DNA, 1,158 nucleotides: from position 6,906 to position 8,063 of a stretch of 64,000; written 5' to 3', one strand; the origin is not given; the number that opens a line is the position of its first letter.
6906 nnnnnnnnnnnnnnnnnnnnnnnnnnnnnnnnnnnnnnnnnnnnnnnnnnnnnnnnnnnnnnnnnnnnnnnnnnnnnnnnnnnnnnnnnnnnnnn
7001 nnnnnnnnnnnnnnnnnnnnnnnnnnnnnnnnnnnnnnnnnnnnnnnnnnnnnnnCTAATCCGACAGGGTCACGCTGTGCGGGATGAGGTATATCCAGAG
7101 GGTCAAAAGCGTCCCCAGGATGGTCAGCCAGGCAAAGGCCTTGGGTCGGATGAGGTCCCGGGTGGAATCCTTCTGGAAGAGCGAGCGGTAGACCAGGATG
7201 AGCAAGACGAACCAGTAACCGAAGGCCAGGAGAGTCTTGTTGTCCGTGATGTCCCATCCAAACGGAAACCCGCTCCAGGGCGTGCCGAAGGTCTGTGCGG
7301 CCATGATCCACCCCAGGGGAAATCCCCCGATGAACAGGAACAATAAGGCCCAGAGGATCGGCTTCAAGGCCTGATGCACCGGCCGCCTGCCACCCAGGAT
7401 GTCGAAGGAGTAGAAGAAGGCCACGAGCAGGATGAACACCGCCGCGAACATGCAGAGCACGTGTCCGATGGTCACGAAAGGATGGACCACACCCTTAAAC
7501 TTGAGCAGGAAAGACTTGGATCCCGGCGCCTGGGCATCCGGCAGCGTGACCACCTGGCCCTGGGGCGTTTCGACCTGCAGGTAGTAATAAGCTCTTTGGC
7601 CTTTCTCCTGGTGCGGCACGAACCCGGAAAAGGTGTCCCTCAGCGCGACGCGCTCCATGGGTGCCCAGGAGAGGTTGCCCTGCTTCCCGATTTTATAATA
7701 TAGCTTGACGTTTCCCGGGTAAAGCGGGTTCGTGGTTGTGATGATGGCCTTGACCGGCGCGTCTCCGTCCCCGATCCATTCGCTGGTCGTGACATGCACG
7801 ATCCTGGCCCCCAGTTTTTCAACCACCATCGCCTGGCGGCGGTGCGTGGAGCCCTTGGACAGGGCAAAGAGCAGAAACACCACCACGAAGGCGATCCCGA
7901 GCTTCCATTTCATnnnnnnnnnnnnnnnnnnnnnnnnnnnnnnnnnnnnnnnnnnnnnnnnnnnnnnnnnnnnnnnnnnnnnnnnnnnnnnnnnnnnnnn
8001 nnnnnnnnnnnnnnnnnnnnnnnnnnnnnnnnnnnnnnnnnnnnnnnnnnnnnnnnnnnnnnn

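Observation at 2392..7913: Translationally coupled operon: membrane protein, TldD, PmbA, Tat-signal mini-protein, glutamine amidotransferase, DcyD/ACC-deaminase-like lyase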

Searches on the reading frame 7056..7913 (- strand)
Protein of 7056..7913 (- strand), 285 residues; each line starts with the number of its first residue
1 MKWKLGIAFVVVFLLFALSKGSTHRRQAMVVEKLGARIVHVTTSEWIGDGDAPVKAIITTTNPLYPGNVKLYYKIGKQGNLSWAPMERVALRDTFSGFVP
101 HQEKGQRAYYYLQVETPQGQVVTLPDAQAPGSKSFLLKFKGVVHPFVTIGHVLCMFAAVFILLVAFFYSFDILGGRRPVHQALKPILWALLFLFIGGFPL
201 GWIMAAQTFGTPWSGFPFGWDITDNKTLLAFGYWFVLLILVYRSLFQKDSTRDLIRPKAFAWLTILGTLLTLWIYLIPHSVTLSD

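Call 6: search_protein_families(library=pfam, proteins=[window:7056-7913:-], max_evalue=0.01)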
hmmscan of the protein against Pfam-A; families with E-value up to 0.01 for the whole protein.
window:7056-7913:- (285 aa): 2 families
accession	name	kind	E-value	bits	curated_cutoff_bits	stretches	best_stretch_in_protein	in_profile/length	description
PF03600.22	CitMHS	-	0.00011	21.9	31.9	1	46-205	193-265/336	Citrate transporter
PF04893.22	Yip1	-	0.0045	17.3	28.6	1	145-264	59-165/173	Yip1 domain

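Call 7: search_protein_families(library=ncbifam, proteins=[window:7056-7913:-], max_evalue=0.01)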
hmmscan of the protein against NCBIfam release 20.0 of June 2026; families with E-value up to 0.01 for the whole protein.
window:7056-7913:- (285 aa): 0 families

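Call 38: search_protein_representatives(protein=window:7056-7913:-)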
Query: 285 residues. Proteins with E-value up to 0.001 (for the whole library): 432; up to 1e-10: 220; up to 1e-30: 28. The best 150 are listed.
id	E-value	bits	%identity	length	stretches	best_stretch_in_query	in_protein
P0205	6.9e-88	311.4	50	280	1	1-281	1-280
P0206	4.8e-58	213.4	42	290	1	11-281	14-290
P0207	2.1e-57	211.3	37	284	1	1-283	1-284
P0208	5.8e-56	206.6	40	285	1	8-283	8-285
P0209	2.2e-51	191.5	38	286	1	3-280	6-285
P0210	5.1e-50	187.1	40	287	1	10-281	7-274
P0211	1.3e-44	169.4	36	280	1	7-280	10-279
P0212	3.1e-41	158.2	33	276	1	28-280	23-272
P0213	6.3e-41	157.2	35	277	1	8-280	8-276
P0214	2.0e-39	152.3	37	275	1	7-280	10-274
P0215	6.2e-39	150.7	34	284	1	5-281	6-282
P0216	3.4e-38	148.3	38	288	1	25-281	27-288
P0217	2.9e-37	145.2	33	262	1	30-281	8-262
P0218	7.1e-36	140.6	29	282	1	7-279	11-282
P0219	6.0e-35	137.6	33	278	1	9-280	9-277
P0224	4.7e-34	134.7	34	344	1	5-281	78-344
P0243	8.5e-28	114.1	31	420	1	93-280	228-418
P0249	3.2e-27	112.2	33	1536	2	53-243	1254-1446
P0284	1.6e-21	93.5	35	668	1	93-247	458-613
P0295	1.5e-18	83.8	32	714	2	54-245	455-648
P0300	6.3e-18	81.7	36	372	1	45-282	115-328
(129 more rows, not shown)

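Call 40: search_protein_families(library=pfam, alignment_id=A4, max_evalue=0.01)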
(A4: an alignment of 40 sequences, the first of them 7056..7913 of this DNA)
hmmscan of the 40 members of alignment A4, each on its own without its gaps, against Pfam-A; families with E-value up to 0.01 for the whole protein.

A. member 1, window:7056-7913:- (285 aa): 2 families
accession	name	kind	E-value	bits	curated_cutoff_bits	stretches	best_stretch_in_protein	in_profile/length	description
PF03600.22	CitMHS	-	0.00011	21.9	31.9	1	46-205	193-265/336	Citrate transporter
PF04893.22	Yip1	-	0.0045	17.3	28.6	1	145-264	59-165/173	Yip1 domain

B. families by the number of members that match (of 40 scanned): 5 families
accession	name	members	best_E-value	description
PF03600.22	CitMHS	4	1.9e-06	Citrate transporter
PF00246.29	Peptidase_M14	3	2.8e-63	Zinc carboxypeptidase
PF04893.22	Yip1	2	0.0045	Yip1 domain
PF23610.1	VWA7_4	1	0.0019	VWA7 beta-sandwich domain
PF16339.10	DUF4969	1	0.0071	Domain of unknown function (DUF4969)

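Call 41: search_protein_families(library=pfam, proteins=[P0249, P0284, P0295, P0243, P0224, P0300], max_evalue=0.001)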
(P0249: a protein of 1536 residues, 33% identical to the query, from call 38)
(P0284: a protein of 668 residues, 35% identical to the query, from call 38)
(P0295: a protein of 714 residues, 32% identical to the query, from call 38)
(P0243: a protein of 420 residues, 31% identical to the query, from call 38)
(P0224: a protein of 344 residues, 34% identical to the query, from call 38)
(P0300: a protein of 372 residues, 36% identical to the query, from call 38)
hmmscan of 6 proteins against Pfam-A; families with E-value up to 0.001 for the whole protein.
P0249 (1536 aa): 1 family
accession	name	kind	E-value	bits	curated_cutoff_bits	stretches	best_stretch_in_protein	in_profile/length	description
PF00246.29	Peptidase_M14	-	8.1e-57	193.4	21.6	1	858-1216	4-281/286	Zinc carboxypeptidase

P0284 (668 aa): 1 family
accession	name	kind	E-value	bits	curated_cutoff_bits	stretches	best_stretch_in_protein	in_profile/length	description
PF00246.29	Peptidase_M14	-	2.8e-63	214.6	21.6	1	68-381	4-284/286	Zinc carboxypeptidase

P0295 (714 aa): 1 family
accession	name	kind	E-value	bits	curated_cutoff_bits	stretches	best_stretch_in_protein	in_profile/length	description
PF00246.29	Peptidase_M14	-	6.8e-53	180.6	21.6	1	72-412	4-278/286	Zinc carboxypeptidase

P0243 (420 aa): 0 families

P0224 (344 aa): 0 families

P0300 (372 aa): 0 families

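Call 46: find_encoding_contigs(protein=P0284, flank=6000, max_places=2)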
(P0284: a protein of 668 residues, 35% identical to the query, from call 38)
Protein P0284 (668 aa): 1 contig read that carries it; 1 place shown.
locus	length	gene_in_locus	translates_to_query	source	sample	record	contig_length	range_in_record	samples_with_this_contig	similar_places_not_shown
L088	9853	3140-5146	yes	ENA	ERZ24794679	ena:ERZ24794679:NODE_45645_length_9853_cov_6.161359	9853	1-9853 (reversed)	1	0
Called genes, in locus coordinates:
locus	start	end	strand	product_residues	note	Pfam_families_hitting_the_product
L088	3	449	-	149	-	?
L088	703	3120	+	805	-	-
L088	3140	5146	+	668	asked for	PF00246:Peptidase_M14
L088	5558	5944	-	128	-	PF03008:DUF234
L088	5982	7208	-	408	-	PF02775:TPP_enzyme_C, PF01558:POR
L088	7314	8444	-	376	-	PF01855:POR_N, PF02780:Transketolase_C (weak), PF17147:PFOR_II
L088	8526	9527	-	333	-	PF04014:MazE_antitoxin, PF01895:PhoU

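Call 47: find_encoding_contigs(protein=P0218, flank=6000, max_places=2)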
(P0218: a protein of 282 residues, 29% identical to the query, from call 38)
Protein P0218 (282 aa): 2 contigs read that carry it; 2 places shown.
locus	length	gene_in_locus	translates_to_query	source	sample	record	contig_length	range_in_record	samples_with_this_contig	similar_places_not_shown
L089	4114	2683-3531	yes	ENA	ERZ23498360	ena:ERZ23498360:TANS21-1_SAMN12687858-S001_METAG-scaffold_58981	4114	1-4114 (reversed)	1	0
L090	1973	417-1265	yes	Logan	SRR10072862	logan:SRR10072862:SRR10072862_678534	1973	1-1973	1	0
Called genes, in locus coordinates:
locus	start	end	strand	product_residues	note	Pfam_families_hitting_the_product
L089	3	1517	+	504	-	?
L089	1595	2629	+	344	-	PF00586:AIRS, PF02769:AIRS_C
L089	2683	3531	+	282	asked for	-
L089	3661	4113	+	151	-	?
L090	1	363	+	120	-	?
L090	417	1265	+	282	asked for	-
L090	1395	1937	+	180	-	PF01862:PvlArgDC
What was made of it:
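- It also occurs in unrelated contexts (call 47).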

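Call 50: predict_structure(alignment_id=A5)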
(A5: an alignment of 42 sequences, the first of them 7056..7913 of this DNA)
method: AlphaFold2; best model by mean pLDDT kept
length: 285 residues; sequences in the alignment: 42
mean_pLDDT: 93.7   pTM: 0.86
mean pLDDT of the five models: 93.7, 93.2, 93.0, 93.0, 91.9
residues with pLDDT >= 90: 246; 70-90: 30; 50-70: 6; < 50: 3
segments of 3 or more residues with pLDDT < 50: 283-285
pLDDT, mean of each block of 10 residues (from residue 1): 96 93 85 96 96 97 95 97 95 93 97 96 92 94 97 97 98 98 97 97 95 80 92 98 96 98 98 86 45
secondary structure, 60 per line:
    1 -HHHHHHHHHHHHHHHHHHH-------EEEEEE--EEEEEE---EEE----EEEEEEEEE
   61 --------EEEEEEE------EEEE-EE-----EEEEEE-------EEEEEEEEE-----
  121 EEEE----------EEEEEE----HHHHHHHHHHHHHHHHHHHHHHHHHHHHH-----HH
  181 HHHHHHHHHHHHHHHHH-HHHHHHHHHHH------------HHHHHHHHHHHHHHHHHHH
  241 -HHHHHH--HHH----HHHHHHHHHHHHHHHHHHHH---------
elements in order: H2-20 E28-33 E36-41 E45-47 E52-60 E69-75 E82-85 E94-99 E107-115 E121-124 E135-140 H145-173 H179-197 H199-209 H222-240 H242-247 H257-276
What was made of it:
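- On Heme-handling proteins (first gene): The AF2 model has pLDDT 93.7 (call 50).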

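Call 79: search_solved_structures(query=A5, max_evalue=10, show_alignments=4)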
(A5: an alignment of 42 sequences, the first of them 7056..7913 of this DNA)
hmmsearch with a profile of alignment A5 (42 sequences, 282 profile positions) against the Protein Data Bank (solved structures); distinct sequences matched with E-value up to 10: 11.
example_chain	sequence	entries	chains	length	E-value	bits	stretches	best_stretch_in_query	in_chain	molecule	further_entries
4ytg_A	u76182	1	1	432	3.1e-09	39.6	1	28-130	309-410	Peptidylarginine deiminase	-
5ak8_A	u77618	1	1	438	3.1e-09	39.6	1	28-130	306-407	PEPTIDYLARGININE DEIMINASE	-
4yt9_A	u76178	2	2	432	4.1e-09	39.2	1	29-130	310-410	Peptidylarginine deiminase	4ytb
5ak7_A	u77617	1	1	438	4.1e-09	39.2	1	29-130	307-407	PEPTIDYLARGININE DEIMINASE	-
6i0x_A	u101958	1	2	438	4.2e-09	39.2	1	29-130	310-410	Peptidylarginine deiminase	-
6v8i_AE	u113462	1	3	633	0.022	17.1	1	211-229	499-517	Tail-Associated Lysin, gp59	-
6z16_G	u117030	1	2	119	0.084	15.2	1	150-209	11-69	Multisubunit Na+/H+ antiporter, G subunit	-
6s7o_C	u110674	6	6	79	0.23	13.8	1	150-208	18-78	Transmembrane protein 258 | Dolichyl-diphosphooligosaccharide--protein glycosyltransferase subunit TMEM258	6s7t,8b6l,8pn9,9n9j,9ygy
8xyd_A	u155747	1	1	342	0.29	13.5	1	123-200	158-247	Platelet-activating factor receptor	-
5kpe_A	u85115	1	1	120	0.9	11.8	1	25-94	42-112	De novo Beta Sheet Design Protein OR664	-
6all_A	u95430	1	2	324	1.6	11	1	1-55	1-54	Fe(3+)-citrate-binding protein yfmC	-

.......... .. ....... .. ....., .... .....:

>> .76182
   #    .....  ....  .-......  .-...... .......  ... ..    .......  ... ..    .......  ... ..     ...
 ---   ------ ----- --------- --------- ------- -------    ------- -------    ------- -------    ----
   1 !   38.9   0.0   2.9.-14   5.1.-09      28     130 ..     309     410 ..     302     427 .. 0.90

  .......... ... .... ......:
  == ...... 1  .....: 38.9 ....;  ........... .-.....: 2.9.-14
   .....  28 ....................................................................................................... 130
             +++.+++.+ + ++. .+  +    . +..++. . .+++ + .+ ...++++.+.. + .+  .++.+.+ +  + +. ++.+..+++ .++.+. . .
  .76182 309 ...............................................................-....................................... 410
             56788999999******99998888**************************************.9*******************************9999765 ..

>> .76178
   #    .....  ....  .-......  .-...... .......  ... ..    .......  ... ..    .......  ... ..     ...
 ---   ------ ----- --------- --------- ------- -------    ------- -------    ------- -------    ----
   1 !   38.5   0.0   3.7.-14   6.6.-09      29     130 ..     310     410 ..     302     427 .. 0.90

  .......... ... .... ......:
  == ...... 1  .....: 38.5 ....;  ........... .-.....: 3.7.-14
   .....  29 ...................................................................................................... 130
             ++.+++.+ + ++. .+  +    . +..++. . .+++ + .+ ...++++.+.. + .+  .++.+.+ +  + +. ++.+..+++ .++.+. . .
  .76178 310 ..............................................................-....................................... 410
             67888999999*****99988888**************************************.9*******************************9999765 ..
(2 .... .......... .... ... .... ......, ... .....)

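Call 81: fold_search(model_id=the predicted structure, library=pdb)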
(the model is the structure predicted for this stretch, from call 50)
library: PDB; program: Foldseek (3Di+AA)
matches with E <= 10: 1852; with E <= 0.001: 10
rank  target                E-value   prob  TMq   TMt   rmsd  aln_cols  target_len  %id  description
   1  6i0x_B                4.5e-06  1.00  0.32  0.22   2.2       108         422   20  Porphyromonas gingivalis peptidylarginine deminase (PPAD) mutant G231N/E232T/N235D in complex with Cl-amidine. (released 2019-01-23)
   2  4ytb                  5.0e-06  1.00  0.32  0.22   2.5       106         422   20  Crystal structure of Porphyromonas gingivalis peptidylarginine deiminase (PPAD) in complex with dipeptide Asp-Gln. (released 2015-07-01)
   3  5ak7                  5.9e-06  1.00  0.31  0.21   2.6       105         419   20  Structure of wt Porphyromonas gingivalis peptidylarginine deiminase (released 2015-07-22)
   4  6i0x_A                8.6e-06  1.00  0.31  0.22   2.1       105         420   21  Porphyromonas gingivalis peptidylarginine deminase (PPAD) mutant G231N/E232T/N235D in complex with Cl-amidine. (released 2019-01-23)
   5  5ak8                  1.1e-05  1.00  0.31  0.21   2.6       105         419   20  Structure of C351A mutant of Porphyromonas gingivalis peptidylarginine deiminase (released 2015-07-22)
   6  4ytg                  2.7e-05  1.00  0.30  0.21   2.8       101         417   19  Crystal structure of Porphyromonas gingivalis peptidylarginine deiminase (PPAD) mutant C351A in complex with dipeptide M (released 2015-07-01)
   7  4yt9                  1.7e-04  1.00  0.29  0.20   6.7       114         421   17  Crystal structure of Porphyromonas gingivalis peptidylarginine deiminase (PPAD) substrate-unbound. (released 2015-07-15)
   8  5t7a_A                3.9e-04  1.00  0.25  0.63   4.5       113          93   12  Crystal structure of Br derivative BhCBM56 (released 2017-08-23)
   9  4u2z_A                4.8e-04  0.99  0.21  0.10  17.7       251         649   11  X-ray crystal structure of an Sco GlgEI-V279S/1,2,2-trifluromaltose complex (released 2015-07-22)
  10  4cn1_A                9.2e-04  0.99  0.23  0.11  18.2       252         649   13  GlgE isoform 1 from Streptomyces coelicolor D394A mutant with maltose- 1-phosphate bound (released 2014-05-21)
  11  5t7a_B                2.0e-03  1.00  0.25  0.66   4.1       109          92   12  Crystal structure of Br derivative BhCBM56 (released 2017-08-23)
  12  9btx_D                2.4e-03  1.00  0.25  0.36   4.6       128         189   10  Structure of human MAIT A-F7 TCR in complex with human MR1-3,4-dihydroxybenzaldehyde (released 2024-12-25)
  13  8jqm_M                4.9e-03  1.00  0.25  0.51   4.8       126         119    8  CryoEM structure of sNS1 complexed with Fab 4F10 (released 2024-12-18)
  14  4lq1_D                6.5e-03  0.93  0.17  0.09  13.1       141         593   13  Crystal Structure of E.Coli Branching Enzyme in complex with maltohexaose (released 2015-04-01)
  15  2pnd                  7.2e-03  0.97  0.22  0.41   6.9       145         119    8  Structure or murine CRIg (released 2007-05-01)
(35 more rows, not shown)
